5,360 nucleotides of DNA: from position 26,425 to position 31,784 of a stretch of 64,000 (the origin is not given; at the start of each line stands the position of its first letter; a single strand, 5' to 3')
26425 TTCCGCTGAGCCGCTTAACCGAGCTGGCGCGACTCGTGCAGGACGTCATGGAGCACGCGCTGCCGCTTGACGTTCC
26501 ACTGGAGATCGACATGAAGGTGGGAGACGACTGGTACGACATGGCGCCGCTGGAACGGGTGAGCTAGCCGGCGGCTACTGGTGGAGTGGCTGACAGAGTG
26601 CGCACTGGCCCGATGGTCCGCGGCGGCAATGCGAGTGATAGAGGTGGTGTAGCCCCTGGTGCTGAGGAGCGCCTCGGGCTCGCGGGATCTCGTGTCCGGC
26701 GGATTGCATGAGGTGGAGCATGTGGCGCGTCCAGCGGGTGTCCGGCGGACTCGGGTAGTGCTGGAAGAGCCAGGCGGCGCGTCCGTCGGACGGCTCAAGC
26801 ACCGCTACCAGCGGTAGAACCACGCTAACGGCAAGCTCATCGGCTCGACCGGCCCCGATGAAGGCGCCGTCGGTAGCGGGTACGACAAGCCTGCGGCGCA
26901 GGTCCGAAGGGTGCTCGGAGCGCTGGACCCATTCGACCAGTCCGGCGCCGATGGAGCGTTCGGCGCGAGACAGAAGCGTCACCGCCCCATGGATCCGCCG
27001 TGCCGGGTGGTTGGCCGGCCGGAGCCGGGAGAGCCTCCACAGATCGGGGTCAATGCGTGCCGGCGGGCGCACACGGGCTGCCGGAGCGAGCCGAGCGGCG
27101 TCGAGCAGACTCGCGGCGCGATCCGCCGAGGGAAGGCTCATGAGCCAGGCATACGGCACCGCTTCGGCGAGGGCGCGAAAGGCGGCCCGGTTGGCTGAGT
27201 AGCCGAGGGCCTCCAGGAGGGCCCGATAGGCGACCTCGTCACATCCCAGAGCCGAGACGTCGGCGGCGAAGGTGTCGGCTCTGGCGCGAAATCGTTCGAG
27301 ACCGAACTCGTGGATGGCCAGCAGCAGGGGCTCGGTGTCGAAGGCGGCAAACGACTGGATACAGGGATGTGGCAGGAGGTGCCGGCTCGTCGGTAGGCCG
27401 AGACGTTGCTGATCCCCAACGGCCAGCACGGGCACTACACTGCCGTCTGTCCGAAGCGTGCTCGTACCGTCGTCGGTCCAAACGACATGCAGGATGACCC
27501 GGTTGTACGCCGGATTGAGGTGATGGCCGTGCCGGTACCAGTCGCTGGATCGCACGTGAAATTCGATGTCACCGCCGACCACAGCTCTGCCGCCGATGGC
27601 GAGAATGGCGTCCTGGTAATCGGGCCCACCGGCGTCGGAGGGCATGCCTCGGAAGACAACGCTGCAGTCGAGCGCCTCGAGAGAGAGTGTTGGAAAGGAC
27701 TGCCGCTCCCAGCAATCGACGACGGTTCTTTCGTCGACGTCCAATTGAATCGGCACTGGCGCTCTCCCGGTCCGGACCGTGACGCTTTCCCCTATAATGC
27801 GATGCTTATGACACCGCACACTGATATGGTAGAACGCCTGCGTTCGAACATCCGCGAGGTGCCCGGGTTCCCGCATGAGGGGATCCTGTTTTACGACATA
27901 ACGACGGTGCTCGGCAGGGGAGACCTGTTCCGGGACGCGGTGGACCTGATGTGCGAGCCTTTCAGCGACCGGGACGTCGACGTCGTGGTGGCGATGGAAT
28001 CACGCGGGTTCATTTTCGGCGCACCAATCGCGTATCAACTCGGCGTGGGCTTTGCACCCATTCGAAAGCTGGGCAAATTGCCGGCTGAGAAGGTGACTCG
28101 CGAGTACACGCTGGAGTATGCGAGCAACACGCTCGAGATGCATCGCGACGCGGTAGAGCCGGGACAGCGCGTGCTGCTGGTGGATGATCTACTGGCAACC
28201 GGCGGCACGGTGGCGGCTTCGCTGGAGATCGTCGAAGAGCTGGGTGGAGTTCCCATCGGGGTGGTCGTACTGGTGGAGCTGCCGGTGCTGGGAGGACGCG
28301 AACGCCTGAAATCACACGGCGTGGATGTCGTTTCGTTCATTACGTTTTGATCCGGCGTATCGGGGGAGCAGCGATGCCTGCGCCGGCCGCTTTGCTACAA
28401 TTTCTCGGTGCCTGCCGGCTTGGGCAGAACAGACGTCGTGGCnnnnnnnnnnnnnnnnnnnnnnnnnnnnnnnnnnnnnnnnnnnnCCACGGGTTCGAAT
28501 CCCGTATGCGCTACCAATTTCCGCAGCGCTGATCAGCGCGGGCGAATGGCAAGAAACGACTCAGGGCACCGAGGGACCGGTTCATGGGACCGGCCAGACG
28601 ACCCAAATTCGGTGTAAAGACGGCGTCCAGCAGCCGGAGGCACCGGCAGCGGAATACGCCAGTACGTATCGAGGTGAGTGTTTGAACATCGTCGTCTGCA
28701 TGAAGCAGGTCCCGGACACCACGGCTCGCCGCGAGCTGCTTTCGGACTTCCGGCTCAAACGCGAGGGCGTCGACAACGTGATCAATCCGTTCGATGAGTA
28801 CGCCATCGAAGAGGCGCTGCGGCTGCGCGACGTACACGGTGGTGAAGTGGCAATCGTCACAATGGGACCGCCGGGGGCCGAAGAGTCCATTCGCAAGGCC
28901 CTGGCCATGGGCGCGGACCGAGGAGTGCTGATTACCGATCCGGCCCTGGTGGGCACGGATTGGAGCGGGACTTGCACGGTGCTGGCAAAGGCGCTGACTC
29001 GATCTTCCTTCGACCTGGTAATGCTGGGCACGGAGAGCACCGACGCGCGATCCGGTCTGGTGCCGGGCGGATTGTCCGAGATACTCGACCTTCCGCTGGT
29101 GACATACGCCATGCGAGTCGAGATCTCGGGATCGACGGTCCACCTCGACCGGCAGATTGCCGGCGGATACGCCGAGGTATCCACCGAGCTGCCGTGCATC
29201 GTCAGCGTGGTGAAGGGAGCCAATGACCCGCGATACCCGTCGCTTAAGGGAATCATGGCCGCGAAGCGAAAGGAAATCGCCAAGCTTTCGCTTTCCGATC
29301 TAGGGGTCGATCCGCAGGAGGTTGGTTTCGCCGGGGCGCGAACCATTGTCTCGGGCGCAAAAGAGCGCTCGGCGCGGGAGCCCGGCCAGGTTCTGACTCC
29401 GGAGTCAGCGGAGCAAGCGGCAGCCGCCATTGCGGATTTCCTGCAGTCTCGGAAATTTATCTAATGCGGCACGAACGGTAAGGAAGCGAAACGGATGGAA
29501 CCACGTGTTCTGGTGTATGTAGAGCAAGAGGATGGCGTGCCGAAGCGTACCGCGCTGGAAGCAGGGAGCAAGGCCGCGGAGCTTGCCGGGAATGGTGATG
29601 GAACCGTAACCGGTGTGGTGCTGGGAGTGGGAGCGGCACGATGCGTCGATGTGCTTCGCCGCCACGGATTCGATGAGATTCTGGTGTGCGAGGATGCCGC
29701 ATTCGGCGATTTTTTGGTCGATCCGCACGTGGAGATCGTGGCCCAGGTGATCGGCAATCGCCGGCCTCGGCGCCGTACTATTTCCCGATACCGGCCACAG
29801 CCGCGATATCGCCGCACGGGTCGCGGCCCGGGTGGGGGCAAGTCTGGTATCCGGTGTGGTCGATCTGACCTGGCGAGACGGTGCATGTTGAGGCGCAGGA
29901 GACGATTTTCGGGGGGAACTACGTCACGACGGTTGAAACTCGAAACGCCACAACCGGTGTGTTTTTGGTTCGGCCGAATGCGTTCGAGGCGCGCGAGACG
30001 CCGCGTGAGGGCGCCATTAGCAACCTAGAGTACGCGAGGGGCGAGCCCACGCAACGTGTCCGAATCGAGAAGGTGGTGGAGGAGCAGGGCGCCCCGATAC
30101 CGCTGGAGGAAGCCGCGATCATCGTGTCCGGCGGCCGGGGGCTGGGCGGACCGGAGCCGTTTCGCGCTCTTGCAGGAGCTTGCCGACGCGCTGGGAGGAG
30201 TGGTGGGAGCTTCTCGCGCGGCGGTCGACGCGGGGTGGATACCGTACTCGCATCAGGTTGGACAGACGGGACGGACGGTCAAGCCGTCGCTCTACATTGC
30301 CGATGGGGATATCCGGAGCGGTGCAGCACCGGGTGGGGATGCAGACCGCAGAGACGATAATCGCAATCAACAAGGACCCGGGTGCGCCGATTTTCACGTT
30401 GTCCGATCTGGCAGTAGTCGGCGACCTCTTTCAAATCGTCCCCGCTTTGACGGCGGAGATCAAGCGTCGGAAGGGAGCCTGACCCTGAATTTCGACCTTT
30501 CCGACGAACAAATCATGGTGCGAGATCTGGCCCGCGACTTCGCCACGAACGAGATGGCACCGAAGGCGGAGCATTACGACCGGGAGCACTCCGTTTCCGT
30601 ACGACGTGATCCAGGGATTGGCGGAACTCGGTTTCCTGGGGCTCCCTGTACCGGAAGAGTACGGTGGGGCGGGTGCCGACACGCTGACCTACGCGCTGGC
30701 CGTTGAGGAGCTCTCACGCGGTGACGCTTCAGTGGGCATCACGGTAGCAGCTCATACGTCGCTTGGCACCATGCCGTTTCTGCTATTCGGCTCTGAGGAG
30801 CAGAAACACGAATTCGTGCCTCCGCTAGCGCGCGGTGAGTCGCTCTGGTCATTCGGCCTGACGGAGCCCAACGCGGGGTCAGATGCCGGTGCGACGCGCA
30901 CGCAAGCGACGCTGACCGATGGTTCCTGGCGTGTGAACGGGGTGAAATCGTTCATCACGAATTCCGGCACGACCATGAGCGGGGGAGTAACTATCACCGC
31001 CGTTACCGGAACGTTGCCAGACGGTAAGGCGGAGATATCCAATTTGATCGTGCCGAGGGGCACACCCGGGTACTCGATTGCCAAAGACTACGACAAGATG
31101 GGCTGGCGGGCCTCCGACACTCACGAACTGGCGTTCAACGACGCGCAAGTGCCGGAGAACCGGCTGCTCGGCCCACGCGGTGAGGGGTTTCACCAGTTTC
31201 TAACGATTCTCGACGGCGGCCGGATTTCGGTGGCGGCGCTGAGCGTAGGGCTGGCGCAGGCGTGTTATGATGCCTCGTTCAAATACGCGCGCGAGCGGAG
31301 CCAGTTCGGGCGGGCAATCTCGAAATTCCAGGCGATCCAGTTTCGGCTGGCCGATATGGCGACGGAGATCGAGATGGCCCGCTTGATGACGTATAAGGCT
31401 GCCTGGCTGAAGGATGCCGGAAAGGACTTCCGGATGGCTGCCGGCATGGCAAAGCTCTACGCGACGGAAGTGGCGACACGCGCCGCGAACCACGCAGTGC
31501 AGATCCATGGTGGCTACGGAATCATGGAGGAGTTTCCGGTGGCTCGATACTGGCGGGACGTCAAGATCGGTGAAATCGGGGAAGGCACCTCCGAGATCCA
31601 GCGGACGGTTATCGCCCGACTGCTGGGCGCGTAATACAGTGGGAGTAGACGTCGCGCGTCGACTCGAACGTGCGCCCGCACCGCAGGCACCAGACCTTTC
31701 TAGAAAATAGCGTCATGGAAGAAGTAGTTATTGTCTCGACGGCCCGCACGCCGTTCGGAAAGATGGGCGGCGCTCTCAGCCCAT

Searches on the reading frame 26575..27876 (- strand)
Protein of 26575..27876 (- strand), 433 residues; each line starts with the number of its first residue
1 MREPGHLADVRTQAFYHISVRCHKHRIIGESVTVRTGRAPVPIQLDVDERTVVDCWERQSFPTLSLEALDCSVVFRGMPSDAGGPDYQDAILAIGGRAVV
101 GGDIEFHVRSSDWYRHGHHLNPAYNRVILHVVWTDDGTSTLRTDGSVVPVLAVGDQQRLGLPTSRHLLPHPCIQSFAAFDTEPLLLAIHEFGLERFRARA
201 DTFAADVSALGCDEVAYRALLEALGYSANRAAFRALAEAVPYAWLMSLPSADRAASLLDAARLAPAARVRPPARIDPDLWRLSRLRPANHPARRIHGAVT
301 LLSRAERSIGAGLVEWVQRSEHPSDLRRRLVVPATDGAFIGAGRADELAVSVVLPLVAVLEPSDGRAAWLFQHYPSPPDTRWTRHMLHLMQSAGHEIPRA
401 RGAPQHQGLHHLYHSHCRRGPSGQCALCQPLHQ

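Call 7: search_protein_families(library=pfam, proteins=[window:26575-27876:-], max_evalue=0.001)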
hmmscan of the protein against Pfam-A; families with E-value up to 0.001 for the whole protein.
window:26575-27876:- (433 aa): 1 family
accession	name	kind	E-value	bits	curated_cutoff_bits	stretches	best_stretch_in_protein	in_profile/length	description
PF11013.13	DUF2851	-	1.6e-36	126.6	25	1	49-246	1-206/375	Protein of unknown function (DUF2851)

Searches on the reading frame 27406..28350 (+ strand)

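Call 7: search_protein_families(library=pfam, proteins=[window:27406-28350:+], max_evalue=0.001)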
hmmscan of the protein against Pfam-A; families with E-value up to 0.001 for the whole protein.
window:27406-28350:+ (314 aa): 1 family
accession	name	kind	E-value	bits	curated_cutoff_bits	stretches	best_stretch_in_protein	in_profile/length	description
PF00156.33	Pribosyltran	-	1.8e-13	50.5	26.3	1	189-291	28-125/158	Phosphoribosyl transferase domain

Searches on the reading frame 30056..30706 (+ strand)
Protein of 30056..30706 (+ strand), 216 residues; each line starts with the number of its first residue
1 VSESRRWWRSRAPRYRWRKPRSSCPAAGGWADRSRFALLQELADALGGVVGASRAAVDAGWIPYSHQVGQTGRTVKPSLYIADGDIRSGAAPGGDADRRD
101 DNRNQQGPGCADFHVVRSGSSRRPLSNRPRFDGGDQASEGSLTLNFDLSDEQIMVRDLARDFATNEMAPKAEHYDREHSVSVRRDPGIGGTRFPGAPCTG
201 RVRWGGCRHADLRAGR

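Call 7: search_protein_families(library=pfam, proteins=[window:30056-30706:+], max_evalue=0.001)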
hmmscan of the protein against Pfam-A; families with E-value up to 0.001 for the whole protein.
window:30056-30706:+ (216 aa): 2 families
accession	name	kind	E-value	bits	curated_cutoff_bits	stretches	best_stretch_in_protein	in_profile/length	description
PF00766.25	ETF_alpha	-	3.3e-20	72.3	27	1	29-84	14-69/81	Electron transfer flavoprotein FAD-binding domain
PF02771.21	Acyl-CoA_dh_N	-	8e-05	23.4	22.9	1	149-181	1-33/113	Acyl-CoA dehydrogenase, N-terminal domain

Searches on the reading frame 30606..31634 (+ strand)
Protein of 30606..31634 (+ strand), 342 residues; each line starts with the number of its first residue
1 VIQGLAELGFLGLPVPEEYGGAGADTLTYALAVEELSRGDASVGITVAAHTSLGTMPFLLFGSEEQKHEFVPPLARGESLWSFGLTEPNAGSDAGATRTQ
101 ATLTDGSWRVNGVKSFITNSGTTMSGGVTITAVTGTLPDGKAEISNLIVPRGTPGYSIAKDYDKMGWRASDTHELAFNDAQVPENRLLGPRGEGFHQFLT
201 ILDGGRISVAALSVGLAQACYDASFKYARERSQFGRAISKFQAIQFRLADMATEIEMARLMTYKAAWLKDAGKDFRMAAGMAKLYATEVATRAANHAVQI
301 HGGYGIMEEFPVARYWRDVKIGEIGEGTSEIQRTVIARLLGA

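Call 7: search_protein_families(library=pfam, proteins=[window:30606-31634:+], max_evalue=0.001)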
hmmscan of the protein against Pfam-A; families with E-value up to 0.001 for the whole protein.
window:30606-31634:+ (342 aa): 4 families
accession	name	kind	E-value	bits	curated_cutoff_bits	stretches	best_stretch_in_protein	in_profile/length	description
PF00441.29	Acyl-CoA_dh_1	-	1.4e-53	181.5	22.4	1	192-339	1-148/150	Acyl-CoA dehydrogenase, C-terminal domain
PF02771.21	Acyl-CoA_dh_N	-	2.1e-27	96.2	22.9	1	2-78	37-113/113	Acyl-CoA dehydrogenase, N-terminal domain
PF08028.16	Acyl-CoA_dh_2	-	1e-24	87.8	22.7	1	208-324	2-128/134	Acyl-CoA dehydrogenase, C-terminal domain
PF02770.24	Acyl-CoA_dh_M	-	6.3e-19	68.4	33.3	1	82-179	1-96/97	Acyl-CoA dehydrogenase, middle domain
